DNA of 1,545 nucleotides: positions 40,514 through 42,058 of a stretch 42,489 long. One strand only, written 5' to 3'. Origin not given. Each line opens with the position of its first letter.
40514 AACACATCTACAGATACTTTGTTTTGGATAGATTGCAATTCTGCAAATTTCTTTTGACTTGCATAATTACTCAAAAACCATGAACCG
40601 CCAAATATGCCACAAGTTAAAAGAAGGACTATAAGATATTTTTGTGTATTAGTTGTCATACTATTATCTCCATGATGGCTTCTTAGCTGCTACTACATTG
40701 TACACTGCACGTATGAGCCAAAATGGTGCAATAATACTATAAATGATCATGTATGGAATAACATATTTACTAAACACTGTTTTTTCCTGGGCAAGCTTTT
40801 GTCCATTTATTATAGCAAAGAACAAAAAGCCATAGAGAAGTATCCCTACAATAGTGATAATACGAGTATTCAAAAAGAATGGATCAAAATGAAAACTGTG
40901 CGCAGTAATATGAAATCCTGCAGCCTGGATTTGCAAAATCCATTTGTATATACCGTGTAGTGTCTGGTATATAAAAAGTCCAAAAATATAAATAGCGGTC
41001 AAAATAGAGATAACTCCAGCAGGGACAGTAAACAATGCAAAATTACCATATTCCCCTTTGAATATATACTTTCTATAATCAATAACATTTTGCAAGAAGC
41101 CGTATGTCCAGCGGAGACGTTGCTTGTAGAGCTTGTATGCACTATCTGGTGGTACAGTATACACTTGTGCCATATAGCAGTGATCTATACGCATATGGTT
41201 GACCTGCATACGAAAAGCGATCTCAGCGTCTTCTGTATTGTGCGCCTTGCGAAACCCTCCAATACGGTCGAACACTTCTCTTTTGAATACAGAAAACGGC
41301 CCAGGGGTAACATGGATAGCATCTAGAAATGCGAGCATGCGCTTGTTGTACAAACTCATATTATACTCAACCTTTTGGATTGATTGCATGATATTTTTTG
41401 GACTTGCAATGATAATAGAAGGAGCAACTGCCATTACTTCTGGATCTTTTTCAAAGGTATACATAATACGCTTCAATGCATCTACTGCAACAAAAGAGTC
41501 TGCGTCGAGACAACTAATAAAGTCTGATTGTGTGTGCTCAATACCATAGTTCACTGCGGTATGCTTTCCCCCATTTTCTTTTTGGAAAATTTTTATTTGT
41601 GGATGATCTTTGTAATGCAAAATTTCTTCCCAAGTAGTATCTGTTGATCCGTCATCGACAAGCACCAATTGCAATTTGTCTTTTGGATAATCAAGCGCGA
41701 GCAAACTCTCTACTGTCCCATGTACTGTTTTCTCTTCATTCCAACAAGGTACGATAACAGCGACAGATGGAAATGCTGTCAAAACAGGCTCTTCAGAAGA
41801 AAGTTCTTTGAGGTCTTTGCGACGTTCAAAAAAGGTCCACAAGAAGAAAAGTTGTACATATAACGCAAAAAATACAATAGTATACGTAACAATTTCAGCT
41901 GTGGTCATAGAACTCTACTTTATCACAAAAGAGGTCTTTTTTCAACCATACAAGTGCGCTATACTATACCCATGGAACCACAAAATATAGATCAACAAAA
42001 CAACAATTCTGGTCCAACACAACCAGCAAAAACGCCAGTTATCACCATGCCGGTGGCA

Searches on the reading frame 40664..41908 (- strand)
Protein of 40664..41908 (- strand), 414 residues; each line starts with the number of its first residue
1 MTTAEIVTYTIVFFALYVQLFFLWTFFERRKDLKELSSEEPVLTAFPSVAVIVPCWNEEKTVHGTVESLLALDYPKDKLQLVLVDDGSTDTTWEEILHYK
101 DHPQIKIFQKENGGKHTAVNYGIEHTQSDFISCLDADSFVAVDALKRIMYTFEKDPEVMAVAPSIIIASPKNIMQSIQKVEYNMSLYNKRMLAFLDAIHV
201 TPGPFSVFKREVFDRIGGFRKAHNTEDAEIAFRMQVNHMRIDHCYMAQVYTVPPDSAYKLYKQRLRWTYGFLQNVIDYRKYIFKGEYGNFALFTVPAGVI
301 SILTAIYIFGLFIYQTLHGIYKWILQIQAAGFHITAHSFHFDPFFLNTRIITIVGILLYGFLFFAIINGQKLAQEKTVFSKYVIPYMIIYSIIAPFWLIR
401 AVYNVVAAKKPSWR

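Call 25: search_protein_families(library=pfam, proteins=[window:40664-41908:-], max_evalue=0.00001)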
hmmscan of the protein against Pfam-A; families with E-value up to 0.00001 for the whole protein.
window:40664-41908:- (414 aa): 6 families
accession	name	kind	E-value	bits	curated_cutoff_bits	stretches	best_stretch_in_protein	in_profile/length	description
PF00535.33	Glycos_transf_2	-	8.4e-33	114.1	23.3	1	51-216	2-167/168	Glycosyl transferase family 2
PF13641.12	Glyco_tranf_2_3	-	7.2e-29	101.9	27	1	47-270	1-230/230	Glycosyltransferase like family 2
PF13632.12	Glyco_trans_2_3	-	1.7e-23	83.9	27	1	131-319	2-190/198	Glycosyl transferase family group 2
PF10111.15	Glyco_tranf_2_2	-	2e-12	47.6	27.3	1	51-241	2-206/276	Glycosyltransferase like family 2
PF13506.12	Glyco_transf_21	-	2.1e-10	40.8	21.7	1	115-267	18-172/174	Glycosyl transferase family 21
PF03142.21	Chitin_synth_2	-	2.3e-10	40.2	27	1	122-209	196-285/527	Chitin synthase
